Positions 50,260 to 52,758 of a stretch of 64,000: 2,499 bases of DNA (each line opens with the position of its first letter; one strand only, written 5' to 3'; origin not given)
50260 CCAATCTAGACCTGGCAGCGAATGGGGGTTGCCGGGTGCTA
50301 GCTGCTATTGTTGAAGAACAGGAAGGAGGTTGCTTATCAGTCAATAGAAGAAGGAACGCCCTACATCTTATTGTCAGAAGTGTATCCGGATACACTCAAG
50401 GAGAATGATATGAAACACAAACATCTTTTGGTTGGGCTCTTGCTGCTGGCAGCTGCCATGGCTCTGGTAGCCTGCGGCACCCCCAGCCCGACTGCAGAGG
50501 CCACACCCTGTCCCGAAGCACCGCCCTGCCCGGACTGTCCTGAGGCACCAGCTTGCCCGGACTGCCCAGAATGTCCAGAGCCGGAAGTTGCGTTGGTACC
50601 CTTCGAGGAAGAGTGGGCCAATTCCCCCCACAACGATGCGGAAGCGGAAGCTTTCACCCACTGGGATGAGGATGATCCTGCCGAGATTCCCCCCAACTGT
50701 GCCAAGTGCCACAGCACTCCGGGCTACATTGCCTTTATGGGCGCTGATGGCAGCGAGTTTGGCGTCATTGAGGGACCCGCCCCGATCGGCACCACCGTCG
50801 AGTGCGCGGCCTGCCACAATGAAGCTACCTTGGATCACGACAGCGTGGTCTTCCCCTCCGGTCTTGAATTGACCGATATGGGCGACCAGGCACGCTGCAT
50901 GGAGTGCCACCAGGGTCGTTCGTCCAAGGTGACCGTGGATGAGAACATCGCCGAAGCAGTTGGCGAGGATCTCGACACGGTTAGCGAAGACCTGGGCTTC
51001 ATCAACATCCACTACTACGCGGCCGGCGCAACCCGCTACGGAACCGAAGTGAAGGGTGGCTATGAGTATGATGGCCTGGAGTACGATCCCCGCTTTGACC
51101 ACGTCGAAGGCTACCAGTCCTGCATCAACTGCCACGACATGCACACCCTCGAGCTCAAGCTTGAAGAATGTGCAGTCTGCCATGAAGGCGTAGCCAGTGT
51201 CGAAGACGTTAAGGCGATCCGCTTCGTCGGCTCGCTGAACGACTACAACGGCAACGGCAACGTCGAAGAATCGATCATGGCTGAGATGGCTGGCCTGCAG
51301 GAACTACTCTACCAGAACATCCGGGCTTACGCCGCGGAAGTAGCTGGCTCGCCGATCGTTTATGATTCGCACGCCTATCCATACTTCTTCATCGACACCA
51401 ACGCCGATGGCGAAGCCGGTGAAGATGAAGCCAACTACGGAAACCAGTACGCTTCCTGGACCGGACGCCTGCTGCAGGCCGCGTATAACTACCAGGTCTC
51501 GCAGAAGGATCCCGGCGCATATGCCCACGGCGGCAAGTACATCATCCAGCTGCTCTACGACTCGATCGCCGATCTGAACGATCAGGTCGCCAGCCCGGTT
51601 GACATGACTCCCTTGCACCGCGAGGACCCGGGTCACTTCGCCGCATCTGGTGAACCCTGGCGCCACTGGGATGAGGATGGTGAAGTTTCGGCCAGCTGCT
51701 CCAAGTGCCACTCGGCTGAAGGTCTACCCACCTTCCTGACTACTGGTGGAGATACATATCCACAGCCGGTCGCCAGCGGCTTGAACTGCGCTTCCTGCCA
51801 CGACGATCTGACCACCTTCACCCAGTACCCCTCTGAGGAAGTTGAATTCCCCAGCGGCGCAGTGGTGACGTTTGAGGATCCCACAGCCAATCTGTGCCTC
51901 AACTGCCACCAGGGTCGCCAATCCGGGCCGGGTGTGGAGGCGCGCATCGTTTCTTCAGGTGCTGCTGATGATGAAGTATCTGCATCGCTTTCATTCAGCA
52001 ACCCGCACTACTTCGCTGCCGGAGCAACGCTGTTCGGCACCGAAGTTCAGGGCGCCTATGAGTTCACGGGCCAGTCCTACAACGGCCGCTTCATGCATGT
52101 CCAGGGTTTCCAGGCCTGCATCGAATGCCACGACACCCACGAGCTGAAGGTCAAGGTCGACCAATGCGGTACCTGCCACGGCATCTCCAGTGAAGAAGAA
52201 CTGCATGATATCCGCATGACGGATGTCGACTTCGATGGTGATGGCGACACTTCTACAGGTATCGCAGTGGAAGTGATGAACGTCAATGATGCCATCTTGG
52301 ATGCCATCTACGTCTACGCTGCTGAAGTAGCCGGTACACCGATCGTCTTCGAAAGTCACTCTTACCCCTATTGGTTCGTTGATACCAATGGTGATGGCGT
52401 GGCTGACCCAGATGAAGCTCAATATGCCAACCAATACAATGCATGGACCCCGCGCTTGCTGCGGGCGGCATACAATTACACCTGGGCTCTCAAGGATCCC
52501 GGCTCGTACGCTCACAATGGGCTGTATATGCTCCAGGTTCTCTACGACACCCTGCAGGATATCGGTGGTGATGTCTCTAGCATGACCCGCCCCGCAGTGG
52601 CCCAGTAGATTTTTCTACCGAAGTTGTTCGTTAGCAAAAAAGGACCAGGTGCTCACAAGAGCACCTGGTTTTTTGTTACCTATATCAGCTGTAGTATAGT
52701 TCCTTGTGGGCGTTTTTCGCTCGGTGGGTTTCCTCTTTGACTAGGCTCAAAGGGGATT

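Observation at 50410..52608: Decahaem lipoprotein cytochrome (duplicated pentahaem unit) with a Cys-Pro hinge where paralogues carry collagen repeats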

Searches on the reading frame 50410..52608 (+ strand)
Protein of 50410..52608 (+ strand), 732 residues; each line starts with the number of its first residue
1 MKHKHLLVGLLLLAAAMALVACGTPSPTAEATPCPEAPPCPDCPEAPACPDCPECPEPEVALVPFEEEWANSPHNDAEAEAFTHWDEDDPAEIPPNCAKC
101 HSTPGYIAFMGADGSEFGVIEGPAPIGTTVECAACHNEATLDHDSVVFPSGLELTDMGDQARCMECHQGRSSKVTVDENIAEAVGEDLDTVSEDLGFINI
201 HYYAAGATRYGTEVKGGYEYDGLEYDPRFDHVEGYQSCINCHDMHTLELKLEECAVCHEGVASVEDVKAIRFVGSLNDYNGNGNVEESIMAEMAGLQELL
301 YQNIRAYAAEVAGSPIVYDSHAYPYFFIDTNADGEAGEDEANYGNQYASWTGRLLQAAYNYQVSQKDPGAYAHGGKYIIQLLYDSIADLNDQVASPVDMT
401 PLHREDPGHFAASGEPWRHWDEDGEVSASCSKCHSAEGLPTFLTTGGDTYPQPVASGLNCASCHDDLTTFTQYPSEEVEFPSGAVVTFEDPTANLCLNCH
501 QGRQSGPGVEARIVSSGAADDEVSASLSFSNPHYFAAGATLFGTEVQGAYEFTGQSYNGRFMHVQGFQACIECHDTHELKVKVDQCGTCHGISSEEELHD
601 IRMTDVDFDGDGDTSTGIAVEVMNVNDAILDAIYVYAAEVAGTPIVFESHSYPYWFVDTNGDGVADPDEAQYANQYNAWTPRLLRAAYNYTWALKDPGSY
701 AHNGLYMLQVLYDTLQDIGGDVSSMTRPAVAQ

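Call 4: search_protein_families(library=pfam, proteins=[window:50410-52608:+], max_evalue=0.1)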
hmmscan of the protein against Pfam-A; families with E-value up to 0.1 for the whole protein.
window:50410-52608:+ (732 aa): 5 families
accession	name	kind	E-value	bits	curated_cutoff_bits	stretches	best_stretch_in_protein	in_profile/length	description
PF14522.11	Cytochrome_C7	-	4.7e-15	55.6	24.8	5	424-501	10-67/67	Cytochrome c7 and related cytochrome c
PF02085.21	Cytochrom_CIII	-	1e-09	39.1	22.9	2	81-173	22-88/101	Class III cytochrome C family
PF14537.11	Cytochrom_c3_2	-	3.5e-09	37.4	25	2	427-503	6-67/79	Cytochrome c3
PF22113.1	Mtrc-MtrF_II-IV_dom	-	3e-06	27.3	30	1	457-504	81-131/176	Outer membrane cytochrome MtrC/MtrF-like, domains II/IV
PF09699.15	Paired_CXXCH_1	-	0.00035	20.6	20.6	0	128-168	6-37/41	Doubled CXXCH motif (Paired_CXXCH_1)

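Call 5: search_protein_families(library=ncbifam, proteins=[window:50410-52608:+], max_evalue=0.1)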
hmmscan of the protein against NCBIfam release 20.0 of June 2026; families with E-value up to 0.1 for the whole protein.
window:50410-52608:+ (732 aa): 5 families
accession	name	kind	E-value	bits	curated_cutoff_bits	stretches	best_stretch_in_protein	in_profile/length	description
NF045713.1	CxxCH_16_HmcA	equivalog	0.00012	20.9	400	0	231-263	344-373/541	sulfate respiration complex hexadecaheme cytochrome HmcA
TIGR04257.1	nanowire_3heme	domain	0.0045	17.1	40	0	130-171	24-62/75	c(7)-type cytochrome triheme domain-containing protein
NF047847.2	SS_mature_LptM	equivalog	0.0076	16.3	27.7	1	1-23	1-21/31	LPS translocon maturation chaperone LptM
TIGR03508.1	decahem_SO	subfamily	0.026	14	192.2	1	428-577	3-153/258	DmsE family decaheme c-type cytochrome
TIGR02162.1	torC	equivalog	0.076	12.3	478.2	1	129-195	134-201/387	pentaheme c-type cytochrome TorC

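Call 6: find_homologous_proteins(query=window:50410-52605:+, max_evalue=0.001)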
Query window:50410-52605:+ (732 aa): 4931 proteins with E <= 0.001 among 8000 candidates; the best 120 are listed.
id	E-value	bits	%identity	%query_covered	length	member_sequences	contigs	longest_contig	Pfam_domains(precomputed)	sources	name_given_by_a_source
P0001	0.0e+0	1515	86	100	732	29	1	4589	PF14537.12,PF02085.22,PF14522.12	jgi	-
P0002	0.0e+0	1510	86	100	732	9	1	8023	PF14537.12,PF02085.22,PF14522.12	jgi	-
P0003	0.0e+0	1478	83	100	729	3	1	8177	PF14537.12,PF02085.22,PF14522.12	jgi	jgi:hypothetical protein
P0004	0.0e+0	1469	82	100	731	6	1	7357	PF09699.16,PF14537.12,PF02085.22,PF14522.12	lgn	-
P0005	0.0e+0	1467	84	100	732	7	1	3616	PF14537.12,PF02085.22,PF14522.12,PF22113.2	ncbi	-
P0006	0.0e+0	1413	82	100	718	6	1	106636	PF14537.12,PF02085.22,PF14522.12,PF22113.2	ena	-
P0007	0.0e+0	1408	81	100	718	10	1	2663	PF14537.12,PF02085.22,PF14522.12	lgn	-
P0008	0.0e+0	1397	80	100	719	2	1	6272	PF14537.12,PF02085.22,PF14522.12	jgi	jgi:hypothetical protein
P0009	0.0e+0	1384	80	100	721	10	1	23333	PF14537.12,PF02085.22,PF14522.12,PF22113.2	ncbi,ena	-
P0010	0.0e+0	1375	85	92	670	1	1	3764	PF14537.12,PF02085.22,PF14522.12,PF22113.2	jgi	jgi:hypothetical protein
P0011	0.0e+0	1363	79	100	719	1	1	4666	PF14537.12,PF02085.22,PF14522.12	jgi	jgi:hypothetical protein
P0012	0.0e+0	1360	84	92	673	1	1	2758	PF14537.12,PF02085.22,PF14522.12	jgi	jgi:hypothetical protein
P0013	0.0e+0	1331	77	100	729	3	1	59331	PF09699.16,PF14537.12,PF02085.22,PF14522.12,PF22113.2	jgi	jgi:hypothetical protein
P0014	0.0e+0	1302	75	100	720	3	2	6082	PF14537.12,PF02085.22,PF14522.12,PF22113.2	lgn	-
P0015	0.0e+0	1295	75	100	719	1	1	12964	PF14537.12,PF02085.22,PF14522.12,PF22113.2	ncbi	-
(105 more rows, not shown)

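Call 11: search_solved_structures(query=window:50410-52605:+, max_evalue=1, show_alignments=2)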
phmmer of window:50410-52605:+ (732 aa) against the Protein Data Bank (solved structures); distinct sequences matched with E-value up to 1: 4.
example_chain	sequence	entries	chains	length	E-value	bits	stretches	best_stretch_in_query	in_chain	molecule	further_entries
4y1f_A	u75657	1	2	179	0.17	13.3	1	151-241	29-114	Uncharacterized protein SAV1875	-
4y0n_A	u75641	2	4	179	0.19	13.1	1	151-241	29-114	Uncharacterized protein SAV1875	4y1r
4y1g_A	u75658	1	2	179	0.2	13.1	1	151-241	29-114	Uncharacterized protein SAV1875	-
4y1e_A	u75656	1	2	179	0.22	12.9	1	151-218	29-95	Uncharacterized protein SAV1875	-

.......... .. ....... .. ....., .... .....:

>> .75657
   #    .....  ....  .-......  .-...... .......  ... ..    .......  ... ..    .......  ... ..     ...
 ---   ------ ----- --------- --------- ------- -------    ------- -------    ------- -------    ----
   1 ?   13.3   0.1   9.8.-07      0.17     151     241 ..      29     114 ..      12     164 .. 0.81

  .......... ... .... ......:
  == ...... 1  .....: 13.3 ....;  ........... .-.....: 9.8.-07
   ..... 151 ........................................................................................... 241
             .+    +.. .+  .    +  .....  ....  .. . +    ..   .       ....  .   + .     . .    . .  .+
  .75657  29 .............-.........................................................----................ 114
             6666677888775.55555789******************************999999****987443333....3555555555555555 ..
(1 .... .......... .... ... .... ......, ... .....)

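Call 14: find_related_loci(query=window:50410-52605:+, collection=genome_contigs, flank=10000)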
Query window:50410-52605:+ (732 aa) in genome_contigs; peptide patterns used: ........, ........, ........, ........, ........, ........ (x = any residue, [..] = any of these).
76 stretches matched a pattern; 51 encode a relative of the query (tblastn E <= 1e-3); 51 distinct loci.
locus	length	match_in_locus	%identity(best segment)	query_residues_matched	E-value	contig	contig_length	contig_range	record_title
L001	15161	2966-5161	83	1-732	0e+0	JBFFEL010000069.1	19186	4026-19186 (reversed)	MAG: Anaerolineales bacterium isolate Mix_mud13.2021.11.71 k141_1663105_length_19186_cov_12.5965, whole genome shotgun s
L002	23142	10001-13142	75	1-732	0e+0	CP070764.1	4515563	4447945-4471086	MAG: Chloroflexota bacterium isolate bin26 chromosome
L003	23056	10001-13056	67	1-732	0e+0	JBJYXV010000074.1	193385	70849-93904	MAG: Anaerolineales bacterium isolate S5_7_050615r2r1_1 S5_7_050615r2r1_1_000000000074, whole genome shotgun sequence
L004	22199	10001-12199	58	2-728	0e+0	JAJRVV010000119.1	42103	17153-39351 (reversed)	MAG: Chloroflexota bacterium isolate Dive96_bin10.74 k141_2322149, whole genome shotgun sequence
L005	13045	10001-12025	61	59-730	0e+0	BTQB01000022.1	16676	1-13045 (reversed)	MAG: Anaerolineae bacterium BMS9Abin02 DNA, NODE_1011_length_16676, whole genome shotgun sequence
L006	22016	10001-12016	59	57-728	0e+0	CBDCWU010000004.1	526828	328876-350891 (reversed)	MAG: Candidatus Promineifilaceae bacterium isolate 3a3e19e2-5470-4693-b67a-557dfc69874c genome assembly, contig: contig_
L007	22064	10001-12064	60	30-728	0e+0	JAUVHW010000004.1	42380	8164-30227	MAG: Ardenticatenales bacterium isolate CSMAG_412 CSMAG_412_k141_384211_length_42380_cov_9.3346, whole genome shotgun se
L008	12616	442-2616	56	6-731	0e+0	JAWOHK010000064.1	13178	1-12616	MAG: Chloroflexota bacterium isolate CWP4-2.bin.60 k191_2861780, whole genome shotgun sequence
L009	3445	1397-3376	61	67-728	0e+0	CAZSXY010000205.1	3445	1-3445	MAG TPA_asm: uncultured Anaerolineaceae bacterium isolate SRP338002_co1_26 genome assembly, contig: NODE_25278_length_34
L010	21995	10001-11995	60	46-728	0e+0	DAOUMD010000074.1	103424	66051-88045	MAG TPA_asm: Anaerolineae bacterium isolate W31_78 k127_560146, whole genome shotgun sequence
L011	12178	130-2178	57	53-728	0e+0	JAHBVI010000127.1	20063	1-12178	MAG: Anaerolineae bacterium isolate ACE_CHL11 CHL11_127, whole genome shotgun sequence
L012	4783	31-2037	57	56-728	0e+0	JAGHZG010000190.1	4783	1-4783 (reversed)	MAG: Chloroflexota bacterium isolate 626A.7 NODE_2467_length_4783_cov_7.360829, whole genome shotgun sequence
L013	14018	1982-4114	56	11-730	0e+0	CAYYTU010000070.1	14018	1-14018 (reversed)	MAG TPA_asm: uncultured Anaerolineales bacterium isolate binchicken_co17_286 genome assembly, contig: NODE_9990_length_1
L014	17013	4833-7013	54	1-728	0e+0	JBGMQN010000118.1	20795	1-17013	MAG: Anaerolineales bacterium isolate N04_S1C25542 S1CNODE_742_length_20795_cov_52.127387, whole genome shotgun sequence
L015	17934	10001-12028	55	53-725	0e+0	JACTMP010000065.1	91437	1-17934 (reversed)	MAG: Chloroflexota bacterium isolate BJ8 scaffold_626, whole genome shotgun sequence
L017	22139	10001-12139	53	1-724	0e+0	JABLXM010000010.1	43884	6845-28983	MAG: Anaerolineae bacterium isolate Ch5 contig10, whole genome shotgun sequence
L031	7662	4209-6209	34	67-728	4e-107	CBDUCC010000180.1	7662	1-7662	MAG TPA_asm: uncultured Myxococcales bacterium isolate ERR2431956_metabat2_51 genome assembly, contig: ERZ23880148.3602,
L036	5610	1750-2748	48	67-728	1e-99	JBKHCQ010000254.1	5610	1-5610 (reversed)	MAG: Anaerolineales bacterium isolate D1M03_10 NODE_8167_length_5610_cov_12.920252, whole genome shotgun sequence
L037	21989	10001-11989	33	67-723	1e-99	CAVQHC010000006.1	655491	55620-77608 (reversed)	MAG: uncultured delta proteobacterium isolate MFD09964.bin.1.233 genome assembly, contig: contig_18954, whole genome sho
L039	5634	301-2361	33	59-729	4e-98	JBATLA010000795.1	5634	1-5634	MAG: Polyangiales bacterium isolate MFD10204_ilm_asm_bin16 k127_201314, whole genome shotgun sequence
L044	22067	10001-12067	33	59-729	2e-90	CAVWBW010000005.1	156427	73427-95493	MAG: uncultured delta proteobacterium isolate MFD03804.bin.1.273 genome assembly, contig: contig_54016, whole genome sho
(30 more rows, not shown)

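Call 18: predict_structure(alignment_id=A1)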
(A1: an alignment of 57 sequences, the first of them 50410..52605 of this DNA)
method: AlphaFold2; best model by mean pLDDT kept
length: 732 residues; sequences in the alignment: 57
mean_pLDDT: 87.0   pTM: 0.81
mean pLDDT of the five models: 87.0, 86.2, 85.8, 79.9, 75.9
residues with pLDDT >= 90: 384; 70-90: 286; 50-70: 33; < 50: 29
segments of 3 or more residues with pLDDT < 50: 23-34, 54-62
pLDDT, mean of each block of 10 residues (from residue 1): 70 75 46 51 51 45 69 85 82 90 93 91 87 86 91 91 87 94 95 90 78 91 84 81 85 87 91 84 92 96 97 92 84 85 89 97 85 84 98 97 89 80 86 89 83 84 88 91 92 91 91 97 95 84 95 96 86 88 91 92 93 94 97 98 93 87 91 93 98 90 95 98 96 74
secondary structure, 60 per line:
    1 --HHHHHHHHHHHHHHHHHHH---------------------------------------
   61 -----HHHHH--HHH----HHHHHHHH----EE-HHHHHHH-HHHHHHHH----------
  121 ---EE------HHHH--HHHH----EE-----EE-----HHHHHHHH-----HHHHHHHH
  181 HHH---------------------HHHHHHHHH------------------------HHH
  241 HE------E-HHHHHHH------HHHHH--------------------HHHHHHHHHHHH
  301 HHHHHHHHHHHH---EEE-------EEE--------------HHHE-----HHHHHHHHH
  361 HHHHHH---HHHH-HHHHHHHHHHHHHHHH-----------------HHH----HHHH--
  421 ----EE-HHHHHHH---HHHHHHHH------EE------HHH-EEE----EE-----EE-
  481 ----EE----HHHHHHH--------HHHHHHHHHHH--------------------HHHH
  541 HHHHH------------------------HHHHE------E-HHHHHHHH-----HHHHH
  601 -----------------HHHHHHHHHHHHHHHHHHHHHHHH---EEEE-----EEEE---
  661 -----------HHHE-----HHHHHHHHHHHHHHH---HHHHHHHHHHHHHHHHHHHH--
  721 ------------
elements in order (helices of 4 or more, strands of 3 or more residues): H3-21 H66-70 H80-87 H95-101 H103-110 H132-135 H138-141 H160-167 H173-183 H205-213 H238-241 H251-257 H264-268 H289-312 E316-318 E326-328 H352-366 H370-373 H375-390 H415-418 H428-434 H438-445 E464-466 H491-497 H506-516 H537-545 H570-573 H583-590 H596-600 H618-641 E645-648 E654-657 H681-695 H699-718

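Call 23: fold_search(model_id=the predicted structure, library=pdb)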
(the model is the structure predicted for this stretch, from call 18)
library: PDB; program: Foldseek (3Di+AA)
matches with E <= 10: 18; with E <= 0.001: 0
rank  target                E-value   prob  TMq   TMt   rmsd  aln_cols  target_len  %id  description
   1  6i5b_A                9.8e-02  0.97  0.23  0.33   7.0       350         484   14  Crystal Structure of Outer Cell Wall Cytochrome OcwA (released 2019-09-25)
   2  6i5b_B                1.6e-01  0.84  0.23  0.32   6.5       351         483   15  Crystal Structure of Outer Cell Wall Cytochrome OcwA (released 2019-09-25)
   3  9vzx_B                1.3e+00  0.02  0.06  0.12  17.5       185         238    9  Cryo-EM structure of TasH-tigRNA-gap dsDNA complex (released 2026-03-11)
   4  3ubr_A                2.1e+00  0.18  0.23  0.35   9.0       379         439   14  Laue structure of Shewanella oneidensis cytochrome-c Nitrite Reductase (released 2012-04-25)
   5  4wjy_A                3.5e+00  0.15  0.22  0.35   9.2       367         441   13  Esherichia coli nitrite reductase NrfA H264N (released 2015-03-11)
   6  8rv0                  3.9e+00  0.08  0.20  0.28  11.3       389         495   11  Crystal structure of octaheme nitrite reductase from Trichlorobacter ammonificans in complex with nitrite (released 2024-03-27)
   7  2rf7_A                4.1e+00  0.14  0.22  0.35   8.8       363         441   11  Crystal structure of the escherichia coli nrfa mutant Q263E (released 2008-03-25)
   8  2nsg                  5.3e+00  0.01  0.07  0.15  17.1       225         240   12  Crystal structure of the mycothiol-dependent maleylpyruvate isomerase H52A mutant (released 2007-04-10)
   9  1qdb_A                5.6e+00  0.04  0.18  0.25  14.7       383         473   13  CYTOCHROME C NITRITE REDUCTASE (released 1999-08-18)
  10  1gu6_A                5.9e+00  0.09  0.22  0.34   8.9       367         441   12  Structure of the Periplasmic Cytochrome c Nitrite Reductase from Escherichia coli (released 2002-03-08)
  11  8ee4_D                5.9e+00  0.05  0.09  0.15   9.2       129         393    8  Structure of PtuA (released 2024-01-03)
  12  1q3t                  5.9e+00  0.01  0.04  0.10  13.5       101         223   11  Solution structure and function of an essential CMP kinase of Streptococcus pneumoniae (released 2004-08-03)
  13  6klh_A                6.2e+00  0.02  0.05  0.02  12.3       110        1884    9  Dimeric structure of Machupo virus polymerase bound to vRNA promoter (released 2020-03-18)
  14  1fs7                  6.9e+00  0.06  0.20  0.29  12.2       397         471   13  CYTOCHROME C NITRITE REDUCTASE FROM WOLINELLA SUCCINOGENES (released 2001-01-17)
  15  3rkh_A                8.5e+00  0.05  0.20  0.27  11.7       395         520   13  Structure of the Thioalkalivibrio nitratireducens cytochrome c nitrite reductase in a complex with nitrite (full occup (released 2011-06-15)
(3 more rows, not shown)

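Call 48: find_related_loci(query=window:50410-52605:+, collection=metagenome_contigs, flank=3000)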
Query window:50410-52605:+ (732 aa) in metagenome_contigs; peptide patterns used: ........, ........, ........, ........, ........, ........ (x = any residue, [..] = any of these).
79 stretches matched a pattern; 56 encode a relative of the query (tblastn E <= 1e-3); 56 distinct loci.
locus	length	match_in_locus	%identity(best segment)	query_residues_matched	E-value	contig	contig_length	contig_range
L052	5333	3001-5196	88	1-732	0e+0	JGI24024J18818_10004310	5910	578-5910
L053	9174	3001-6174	84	1-732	0e+0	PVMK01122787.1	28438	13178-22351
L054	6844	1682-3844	80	1-732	0e+0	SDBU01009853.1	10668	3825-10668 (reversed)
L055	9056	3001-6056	67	1-732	0e+0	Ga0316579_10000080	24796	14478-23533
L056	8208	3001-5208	62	1-730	0e+0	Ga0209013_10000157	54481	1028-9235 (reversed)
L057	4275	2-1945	62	79-728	0e+0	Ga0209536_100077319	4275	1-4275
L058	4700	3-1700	69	74-732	0e+0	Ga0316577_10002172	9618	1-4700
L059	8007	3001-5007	57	56-728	0e+0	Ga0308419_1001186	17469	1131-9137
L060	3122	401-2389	58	59-728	0e+0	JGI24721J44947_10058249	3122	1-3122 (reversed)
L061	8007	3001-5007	57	56-728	0e+0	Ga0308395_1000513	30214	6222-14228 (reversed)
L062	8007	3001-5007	57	56-728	0e+0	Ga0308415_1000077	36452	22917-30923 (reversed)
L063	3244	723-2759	56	63-728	0e+0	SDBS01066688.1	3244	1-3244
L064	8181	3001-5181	54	1-728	0e+0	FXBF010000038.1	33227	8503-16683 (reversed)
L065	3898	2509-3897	81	1-724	0e+0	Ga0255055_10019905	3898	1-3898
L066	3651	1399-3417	56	60-728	0e+0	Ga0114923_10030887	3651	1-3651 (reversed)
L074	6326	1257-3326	51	34-728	0e+0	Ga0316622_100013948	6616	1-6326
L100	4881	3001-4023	36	68-728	2e-48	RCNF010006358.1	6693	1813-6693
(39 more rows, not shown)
